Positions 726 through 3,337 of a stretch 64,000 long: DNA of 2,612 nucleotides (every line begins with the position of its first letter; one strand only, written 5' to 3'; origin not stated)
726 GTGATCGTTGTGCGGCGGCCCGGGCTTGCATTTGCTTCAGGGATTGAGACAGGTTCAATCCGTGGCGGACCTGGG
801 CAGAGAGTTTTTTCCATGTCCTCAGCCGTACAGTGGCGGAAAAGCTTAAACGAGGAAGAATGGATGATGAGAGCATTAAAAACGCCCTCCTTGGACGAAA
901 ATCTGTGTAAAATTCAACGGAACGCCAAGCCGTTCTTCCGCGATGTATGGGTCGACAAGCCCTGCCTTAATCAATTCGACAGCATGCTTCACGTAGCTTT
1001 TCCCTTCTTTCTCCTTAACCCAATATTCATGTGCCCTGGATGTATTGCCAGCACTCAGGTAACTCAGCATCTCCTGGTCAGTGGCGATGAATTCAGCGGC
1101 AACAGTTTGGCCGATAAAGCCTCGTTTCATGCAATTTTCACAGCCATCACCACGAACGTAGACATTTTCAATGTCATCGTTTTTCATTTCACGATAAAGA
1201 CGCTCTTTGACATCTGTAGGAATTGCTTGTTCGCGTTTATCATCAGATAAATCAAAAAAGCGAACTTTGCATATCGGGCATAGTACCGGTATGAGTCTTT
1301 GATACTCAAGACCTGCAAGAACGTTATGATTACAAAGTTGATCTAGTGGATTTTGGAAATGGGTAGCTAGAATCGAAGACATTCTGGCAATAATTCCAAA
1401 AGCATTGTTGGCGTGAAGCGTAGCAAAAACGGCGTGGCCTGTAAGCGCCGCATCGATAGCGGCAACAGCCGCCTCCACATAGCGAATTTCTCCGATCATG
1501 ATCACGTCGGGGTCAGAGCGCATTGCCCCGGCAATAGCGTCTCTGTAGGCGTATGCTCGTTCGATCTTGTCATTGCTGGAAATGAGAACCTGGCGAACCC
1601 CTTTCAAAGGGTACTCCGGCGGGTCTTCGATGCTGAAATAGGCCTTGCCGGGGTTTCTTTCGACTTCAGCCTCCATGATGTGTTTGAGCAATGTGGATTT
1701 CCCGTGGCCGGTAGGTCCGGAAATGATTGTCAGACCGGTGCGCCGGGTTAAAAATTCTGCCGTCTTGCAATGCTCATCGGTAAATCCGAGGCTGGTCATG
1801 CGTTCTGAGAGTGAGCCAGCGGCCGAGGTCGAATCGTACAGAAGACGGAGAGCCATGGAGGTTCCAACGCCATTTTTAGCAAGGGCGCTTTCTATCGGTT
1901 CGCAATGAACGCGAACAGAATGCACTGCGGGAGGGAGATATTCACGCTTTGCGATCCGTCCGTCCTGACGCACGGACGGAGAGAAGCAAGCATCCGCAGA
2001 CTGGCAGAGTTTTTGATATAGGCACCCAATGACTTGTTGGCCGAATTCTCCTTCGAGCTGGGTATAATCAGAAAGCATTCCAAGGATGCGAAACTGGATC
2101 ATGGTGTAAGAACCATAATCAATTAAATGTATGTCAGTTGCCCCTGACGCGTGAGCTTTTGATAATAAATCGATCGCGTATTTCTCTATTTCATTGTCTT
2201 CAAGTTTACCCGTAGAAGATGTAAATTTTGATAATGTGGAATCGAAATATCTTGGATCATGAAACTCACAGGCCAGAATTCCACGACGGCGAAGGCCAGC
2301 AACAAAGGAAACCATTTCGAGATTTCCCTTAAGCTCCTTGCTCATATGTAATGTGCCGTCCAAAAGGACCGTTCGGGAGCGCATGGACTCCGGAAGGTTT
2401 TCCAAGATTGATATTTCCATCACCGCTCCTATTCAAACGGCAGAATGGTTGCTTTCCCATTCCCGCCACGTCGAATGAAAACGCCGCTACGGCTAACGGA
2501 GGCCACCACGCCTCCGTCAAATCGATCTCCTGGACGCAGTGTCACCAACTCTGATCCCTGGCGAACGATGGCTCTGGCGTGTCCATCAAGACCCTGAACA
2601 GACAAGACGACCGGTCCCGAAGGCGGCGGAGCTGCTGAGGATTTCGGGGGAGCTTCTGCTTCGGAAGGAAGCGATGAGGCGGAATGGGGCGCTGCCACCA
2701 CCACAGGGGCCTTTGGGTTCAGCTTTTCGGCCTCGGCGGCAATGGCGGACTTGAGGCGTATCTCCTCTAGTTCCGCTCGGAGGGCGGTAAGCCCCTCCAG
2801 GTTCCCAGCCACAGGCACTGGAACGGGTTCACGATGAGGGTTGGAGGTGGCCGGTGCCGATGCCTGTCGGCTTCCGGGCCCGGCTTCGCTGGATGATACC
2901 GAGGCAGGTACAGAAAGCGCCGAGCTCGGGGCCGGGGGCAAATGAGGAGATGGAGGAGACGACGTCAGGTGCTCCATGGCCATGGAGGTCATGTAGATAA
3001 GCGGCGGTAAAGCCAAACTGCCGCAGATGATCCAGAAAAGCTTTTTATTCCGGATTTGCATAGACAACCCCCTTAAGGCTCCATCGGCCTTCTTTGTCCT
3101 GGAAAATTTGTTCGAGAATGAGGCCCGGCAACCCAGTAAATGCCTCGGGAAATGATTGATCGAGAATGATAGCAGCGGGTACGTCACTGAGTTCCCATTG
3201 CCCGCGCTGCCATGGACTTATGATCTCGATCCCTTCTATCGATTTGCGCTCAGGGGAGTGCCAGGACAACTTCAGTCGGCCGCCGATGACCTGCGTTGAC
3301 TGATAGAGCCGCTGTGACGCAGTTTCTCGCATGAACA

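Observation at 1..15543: A Trb-type T4SS operon runs without a break into a type IVb pilus operon, and pil genes occupy the VirB10/TrbI slot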

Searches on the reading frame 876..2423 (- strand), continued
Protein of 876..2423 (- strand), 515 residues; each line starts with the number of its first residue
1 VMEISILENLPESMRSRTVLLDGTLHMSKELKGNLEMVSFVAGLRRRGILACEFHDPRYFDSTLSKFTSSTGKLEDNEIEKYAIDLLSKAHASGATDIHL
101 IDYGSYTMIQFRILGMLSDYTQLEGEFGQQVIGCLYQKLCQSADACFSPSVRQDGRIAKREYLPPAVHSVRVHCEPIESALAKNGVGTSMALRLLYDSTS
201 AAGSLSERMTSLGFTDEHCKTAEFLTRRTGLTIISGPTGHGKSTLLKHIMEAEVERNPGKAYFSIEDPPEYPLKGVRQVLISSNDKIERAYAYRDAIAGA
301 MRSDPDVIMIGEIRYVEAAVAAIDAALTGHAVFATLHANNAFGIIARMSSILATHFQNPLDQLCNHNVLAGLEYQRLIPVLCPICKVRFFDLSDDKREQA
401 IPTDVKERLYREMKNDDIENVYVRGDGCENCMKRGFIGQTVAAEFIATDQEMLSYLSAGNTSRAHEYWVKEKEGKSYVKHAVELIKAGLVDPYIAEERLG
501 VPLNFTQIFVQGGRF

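Call 39: search_protein_families(library=pfam, proteins=[L001:5793-6518:+, L085:4616-5797:+, L087:4977-6440:+, L085:5817-6449:+, L086:16262-16918:+, L081:5364-6512:+], max_evalue=0.1)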
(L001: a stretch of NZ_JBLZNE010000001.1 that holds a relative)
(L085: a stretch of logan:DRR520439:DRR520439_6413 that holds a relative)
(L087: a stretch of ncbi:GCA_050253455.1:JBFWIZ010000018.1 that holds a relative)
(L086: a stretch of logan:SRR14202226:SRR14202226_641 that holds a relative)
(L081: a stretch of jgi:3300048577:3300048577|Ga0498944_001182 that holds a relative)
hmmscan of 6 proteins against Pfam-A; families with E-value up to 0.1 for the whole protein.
L001:5793-6518:+ (242 aa): 1 family
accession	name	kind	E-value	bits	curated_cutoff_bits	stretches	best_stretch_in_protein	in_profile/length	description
PF10671.14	TcpQ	-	3e-24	85.3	27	1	165-241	2-79/80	Toxin co-regulated pilus biosynthesis protein Q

L085:4616-5797:+ (394 aa): 2 families
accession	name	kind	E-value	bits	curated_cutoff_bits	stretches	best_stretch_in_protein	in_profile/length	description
PF10671.14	TcpQ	-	9.6e-18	64.5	27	1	316-393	2-79/80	Toxin co-regulated pilus biosynthesis protein Q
PF07283.16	TrbH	-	0.045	14.4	22.5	0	37-85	1-50/134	Conjugal transfer protein TrbH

L087:4977-6440:+ (488 aa): 3 families
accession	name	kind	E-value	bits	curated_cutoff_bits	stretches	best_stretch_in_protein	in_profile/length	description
PF10671.14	TcpQ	-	5.1e-18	65.4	27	1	411-487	2-79/80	Toxin co-regulated pilus biosynthesis protein Q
PF01476.26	LysM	-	0.00024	21.5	20.9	1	203-236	8-40/43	LysM domain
PF07283.16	TrbH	-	0.00052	20.7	22.5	1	42-90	2-51/134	Conjugal transfer protein TrbH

L085:5817-6449:+ (211 aa): 0 families

L086:16262-16918:+ (219 aa): 0 families

L081:5364-6512:+ (383 aa): 2 families
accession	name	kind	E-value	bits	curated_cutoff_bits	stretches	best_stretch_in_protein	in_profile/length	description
PF10671.14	TcpQ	-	5.4e-17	62.1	27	1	306-382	2-79/80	Toxin co-regulated pilus biosynthesis protein Q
PF07283.16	TrbH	-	0.006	17.3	22.5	1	44-92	3-52/134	Conjugal transfer protein TrbH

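Call 40: find_encoding_contigs(protein=P0017, flank=10000, max_places=1)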
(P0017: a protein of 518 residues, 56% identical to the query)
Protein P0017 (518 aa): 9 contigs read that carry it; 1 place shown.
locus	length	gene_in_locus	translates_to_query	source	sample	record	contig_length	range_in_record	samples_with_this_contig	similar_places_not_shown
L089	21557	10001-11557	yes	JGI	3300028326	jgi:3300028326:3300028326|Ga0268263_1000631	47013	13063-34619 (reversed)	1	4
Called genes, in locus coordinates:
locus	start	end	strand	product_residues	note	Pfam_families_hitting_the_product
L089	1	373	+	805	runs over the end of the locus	PF27097:VirB4_TrbE_N, PF03135:CagE_TrbE_VirB, PF19044:P-loop_TraG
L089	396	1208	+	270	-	-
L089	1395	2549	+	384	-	PF04610:TrbL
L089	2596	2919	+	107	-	-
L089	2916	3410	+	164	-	-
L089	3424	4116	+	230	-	PF04335:VirB8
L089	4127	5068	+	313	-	PF03524:CagX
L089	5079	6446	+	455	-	PF07283:TrbH, PF10671:TcpQ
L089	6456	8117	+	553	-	PF00263:Secretin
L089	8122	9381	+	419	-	-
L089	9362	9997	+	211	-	-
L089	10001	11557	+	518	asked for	PF00437:T2SSE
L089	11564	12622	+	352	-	PF00482:T2SSF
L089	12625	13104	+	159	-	PF05307:Bundlin, PF08805:PilS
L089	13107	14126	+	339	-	PF00437:T2SSE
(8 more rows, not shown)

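Call 41: find_encoding_contigs(protein=P0063, flank=10000, max_places=1)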
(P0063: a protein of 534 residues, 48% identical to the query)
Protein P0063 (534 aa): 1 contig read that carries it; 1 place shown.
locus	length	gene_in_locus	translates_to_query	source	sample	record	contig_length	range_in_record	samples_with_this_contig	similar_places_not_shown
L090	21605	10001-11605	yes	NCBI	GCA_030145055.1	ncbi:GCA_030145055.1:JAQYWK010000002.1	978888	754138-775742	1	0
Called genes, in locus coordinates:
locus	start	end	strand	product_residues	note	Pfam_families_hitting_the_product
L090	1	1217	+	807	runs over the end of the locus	PF27097:VirB4_TrbE_N, PF03135:CagE_TrbE_VirB, PF19044:P-loop_TraG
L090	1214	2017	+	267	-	-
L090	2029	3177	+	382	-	PF04610:TrbL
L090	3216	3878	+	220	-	PF04335:VirB8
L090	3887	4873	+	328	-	PF03524:CagX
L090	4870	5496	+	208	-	-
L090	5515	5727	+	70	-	-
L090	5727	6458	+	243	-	PF07283:TrbH, PF10671:TcpQ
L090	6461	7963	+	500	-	PF00263:Secretin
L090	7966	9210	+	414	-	PF06864:PAP_PilO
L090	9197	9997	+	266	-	-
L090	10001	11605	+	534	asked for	PF00437:T2SSE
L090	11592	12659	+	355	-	PF00482:T2SSF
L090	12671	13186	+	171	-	-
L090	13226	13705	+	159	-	PF05307:Bundlin, PF08805:PilS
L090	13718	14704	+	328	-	PF00437:T2SSE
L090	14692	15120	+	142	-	PF07419:PilM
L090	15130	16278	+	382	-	PF04917:Shufflon_N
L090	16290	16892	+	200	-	PF07484:Collar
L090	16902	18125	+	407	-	PF03743:TrbI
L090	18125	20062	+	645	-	PF02534:T4SS-DNA_transf, PF10412:TrwB_AAD_bind, PF12696:TraG-D_C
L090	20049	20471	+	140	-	-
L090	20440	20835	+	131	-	PF09152:DUF1937, PF14359:DUF4406 (weak)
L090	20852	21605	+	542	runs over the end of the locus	-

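Call 42: find_encoding_contigs(protein=P0112, flank=10000, max_places=1)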
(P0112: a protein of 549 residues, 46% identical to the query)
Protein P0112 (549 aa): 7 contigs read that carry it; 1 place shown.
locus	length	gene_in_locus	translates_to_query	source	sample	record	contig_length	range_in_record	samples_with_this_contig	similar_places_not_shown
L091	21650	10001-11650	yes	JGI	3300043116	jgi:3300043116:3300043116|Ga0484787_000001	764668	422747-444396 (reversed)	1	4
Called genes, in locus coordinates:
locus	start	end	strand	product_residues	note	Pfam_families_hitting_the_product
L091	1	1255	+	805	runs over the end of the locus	PF27097:VirB4_TrbE_N, PF03135:CagE_TrbE_VirB, PF19044:P-loop_TraG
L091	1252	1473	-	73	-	-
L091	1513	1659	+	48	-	-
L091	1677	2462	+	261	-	-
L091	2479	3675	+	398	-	PF04610:TrbL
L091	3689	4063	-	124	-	PF12844:HTH_19 (weak), PF13560:HTH_31, PF01381:HTH_3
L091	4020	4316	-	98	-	-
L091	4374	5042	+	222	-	PF04335:VirB8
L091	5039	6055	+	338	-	PF03524:CagX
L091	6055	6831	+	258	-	PF07283:TrbH, PF10671:TcpQ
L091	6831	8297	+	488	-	PF00263:Secretin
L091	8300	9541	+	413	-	PF06864:PAP_PilO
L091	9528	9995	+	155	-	-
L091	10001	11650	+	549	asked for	PF00437:T2SSE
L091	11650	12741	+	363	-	PF00482:T2SSF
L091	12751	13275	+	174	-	PF05307:Bundlin, PF08805:PilS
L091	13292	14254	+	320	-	PF00437:T2SSE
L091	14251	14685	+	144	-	PF07419:PilM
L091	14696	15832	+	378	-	PF04917:Shufflon_N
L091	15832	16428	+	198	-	PF07484:Collar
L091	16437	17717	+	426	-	PF03743:TrbI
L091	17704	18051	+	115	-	PF00436:SSB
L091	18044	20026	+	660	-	PF02534:T4SS-DNA_transf, PF10412:TrwB_AAD_bind, PF12696:TraG-D_C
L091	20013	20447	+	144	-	-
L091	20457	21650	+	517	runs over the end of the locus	-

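Call 51: search_protein_families(library=ncbifam, proteins=[L081:15658-16887:+, L081:18890-19405:+, L081:13086-14108:+], max_evalue=0.01)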
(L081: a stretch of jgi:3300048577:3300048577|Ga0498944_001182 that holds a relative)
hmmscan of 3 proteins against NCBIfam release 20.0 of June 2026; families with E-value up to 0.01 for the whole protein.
L081:15658-16887:+ (410 aa): 6 families
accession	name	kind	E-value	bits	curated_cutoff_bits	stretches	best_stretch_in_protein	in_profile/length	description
NF010405.0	PRK13831.1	subfamily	2.1e-81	274.1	386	1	104-406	139-432/433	IncP-type conjugal transfer protein TrbI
NF038091.1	T4SS_VirB10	equivalog_domain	2.7e-50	170.7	220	1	209-406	7-196/197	type IV secretion system protein VirB10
NF038092.1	T4SS_ComB10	equivalog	2.6e-37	128.3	300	1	213-404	24-214/225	DNA type IV secretion system protein ComB10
NF010429.0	PRK13855.1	equivalog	6.6e-24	84.8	374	1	123-405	94-361/377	type IV secretion system protein VirB10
NF041422.1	VirB10_subf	subfamily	4.2e-17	62.8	400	1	216-405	218-399/404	VirB10/TraB/TrbI family type IV secretion system protein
NF033900.0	T4SS_IcmE_DotG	equivalog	7.7e-14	50.7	750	1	192-399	812-1006/1008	type IVB secretion system protein DotG/IcmE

L081:18890-19405:+ (172 aa): 4 families
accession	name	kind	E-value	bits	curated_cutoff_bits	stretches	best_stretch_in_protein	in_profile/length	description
TIGR02771.1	TraF_Ti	equivalog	1.3e-38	132.2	100.25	1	10-163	11-163/171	conjugative transfer signal peptidase TraF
NF010459.0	PRK13884.1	subfamily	1.3e-32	112.7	156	1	11-164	19-171/178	conjugal transfer peptidase TraF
NF010412.0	PRK13838.1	subfamily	3e-31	108.2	186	1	13-161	20-165/177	conjugal transfer pilin processing protease TraF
TIGR02227.1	sigpep_I_bact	equivalog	4.8e-10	39.6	47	1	43-163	51-152/162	signal peptidase I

L081:13086-14108:+ (341 aa): 11 families
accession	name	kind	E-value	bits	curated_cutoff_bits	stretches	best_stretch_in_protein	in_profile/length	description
TIGR01420.1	pilT_fam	subfamily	1.3e-22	80.5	319.1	1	91-281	89-271/343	PilT/PilU family type 4a pilus ATPase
NF041000.1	ATPase_ComGA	equivalog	5.5e-16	58.4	300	1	75-276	76-263/267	competence type IV pilus ATPase ComGA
TIGR02525.1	plasmid_TraJ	equivalog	1.7e-13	50.3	368.3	1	83-277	108-297/372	plasmid transfer ATPase TraJ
TIGR02533.1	type_II_gspE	equivalog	6.3e-12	44.9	630.25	1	107-252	222-359/486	type II secretion system ATPase GspE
NF053534.1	T4PilAsmATPsTfpB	equivalog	4.7e-11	41.8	850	1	106-251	314-451/584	type IV pilus assembly ATPase TfpB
NF007755.0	PRK10436.1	equivalog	9.8e-11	41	617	1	107-251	198-334/465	type II secretion system protein GspE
TIGR02524.1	dot_icm_DotB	equivalog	4.5e-08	32.7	463.3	1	89-251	97-258/358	Dot/Icm type IV secretion system ATPase DotB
TIGR02538.1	type_IV_pilB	equivalog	1.2e-07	30.7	675.65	1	125-252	314-432/564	type IV-A pilus assembly ATPase PilB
TIGR02782.1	TrbB_P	equivalog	6.9e-05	22.3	304.55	1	129-267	138-269/303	P-type conjugative transfer ATPase TrbB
NF058587.1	archaellum_moto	equivalog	0.00023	20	550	1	119-251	269-395/527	archaellum flagellar ATPase motor FlaI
NF010407.0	PRK13833.1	subfamily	0.0051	16.3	499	1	130-272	147-282/323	conjugal transfer protein TrbB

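Call 54: find_encoding_contigs(protein=window:876-2420:-, flank=10000, max_places=2)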
Protein window:876-2420:- (514 aa): no gene with exactly this product is on record in the collection.

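Call 57: find_encoding_contigs(protein=window:876-2345:-, flank=10000, max_places=3)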
Protein window:876-2345:- (489 aa): no gene with exactly this product is on record in the collection.

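Call 94: find_related_loci(query=L085:20512-21492:+, collection=metagenome_contigs, flank=10000)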
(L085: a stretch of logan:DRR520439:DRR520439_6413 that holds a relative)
Query L085:20512-21492:+ (327 aa) in metagenome_contigs; peptide patterns used: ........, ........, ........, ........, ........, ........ (x = any residue, [..] = any of these).
228 stretches matched a pattern; 36 encode a relative of the query (tblastn E <= 1e-3); 33 distinct loci.
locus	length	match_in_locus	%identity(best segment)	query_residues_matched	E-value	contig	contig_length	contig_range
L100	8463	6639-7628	83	1-324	0e+0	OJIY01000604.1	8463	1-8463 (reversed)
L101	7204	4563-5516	82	1-318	0e+0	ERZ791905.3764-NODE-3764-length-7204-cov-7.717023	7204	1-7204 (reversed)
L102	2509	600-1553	83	1-318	0e+0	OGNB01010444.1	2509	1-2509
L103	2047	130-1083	83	1-318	0e+0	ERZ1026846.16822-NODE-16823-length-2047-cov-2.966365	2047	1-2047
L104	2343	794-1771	83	1-326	0e+0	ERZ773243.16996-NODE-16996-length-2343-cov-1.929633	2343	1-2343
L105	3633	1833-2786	83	1-318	0e+0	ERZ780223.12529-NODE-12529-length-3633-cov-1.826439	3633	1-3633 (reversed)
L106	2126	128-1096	80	1-323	0e+0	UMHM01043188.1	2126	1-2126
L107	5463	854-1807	81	1-318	1e-168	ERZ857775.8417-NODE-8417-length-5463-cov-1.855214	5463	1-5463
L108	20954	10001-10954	80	1-318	1e-165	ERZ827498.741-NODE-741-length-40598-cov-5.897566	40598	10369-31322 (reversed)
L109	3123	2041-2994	80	1-318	3e-174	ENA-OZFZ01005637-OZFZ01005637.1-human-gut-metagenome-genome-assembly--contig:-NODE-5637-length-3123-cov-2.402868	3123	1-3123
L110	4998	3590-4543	79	1-318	2e-168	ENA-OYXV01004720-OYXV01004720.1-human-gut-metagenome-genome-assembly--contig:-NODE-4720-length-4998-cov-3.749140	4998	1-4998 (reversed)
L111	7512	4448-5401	79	1-318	4e-164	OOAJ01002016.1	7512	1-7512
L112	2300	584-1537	79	1-318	2e-175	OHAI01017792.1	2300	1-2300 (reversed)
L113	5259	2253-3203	73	1-318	1e-165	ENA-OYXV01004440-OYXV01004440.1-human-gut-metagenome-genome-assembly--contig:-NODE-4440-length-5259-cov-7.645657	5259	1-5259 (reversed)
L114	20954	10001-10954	78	1-318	3e-163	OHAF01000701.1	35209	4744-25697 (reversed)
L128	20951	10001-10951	78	1-318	1e-162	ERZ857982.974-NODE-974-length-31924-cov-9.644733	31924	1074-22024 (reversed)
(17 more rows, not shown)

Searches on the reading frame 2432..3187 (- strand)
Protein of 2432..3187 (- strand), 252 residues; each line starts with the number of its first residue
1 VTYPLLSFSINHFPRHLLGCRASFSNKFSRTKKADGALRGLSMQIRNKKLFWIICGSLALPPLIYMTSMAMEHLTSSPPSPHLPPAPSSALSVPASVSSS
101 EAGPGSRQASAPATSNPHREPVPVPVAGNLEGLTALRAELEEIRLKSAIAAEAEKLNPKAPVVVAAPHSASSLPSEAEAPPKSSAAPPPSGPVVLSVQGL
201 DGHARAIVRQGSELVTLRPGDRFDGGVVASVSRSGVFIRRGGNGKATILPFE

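Call 4: search_protein_families(library=pfam, proteins=[window:2432-3187:-], max_evalue=0.01)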
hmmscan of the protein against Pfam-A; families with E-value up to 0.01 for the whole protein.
window:2432-3187:- (252 aa): 0 families

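Call 7: search_protein_families(library=ncbifam, proteins=[window:2432-3187:-], max_evalue=0.01)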
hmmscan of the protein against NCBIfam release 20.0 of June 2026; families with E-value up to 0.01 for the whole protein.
window:2432-3187:- (252 aa): 1 family
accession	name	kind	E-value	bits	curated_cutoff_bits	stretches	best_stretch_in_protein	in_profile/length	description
TIGR03021.1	pilP_fam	equivalog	1.1e-05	26.4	34.65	1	134-238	15-118/119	type IV pilus biogenesis protein PilP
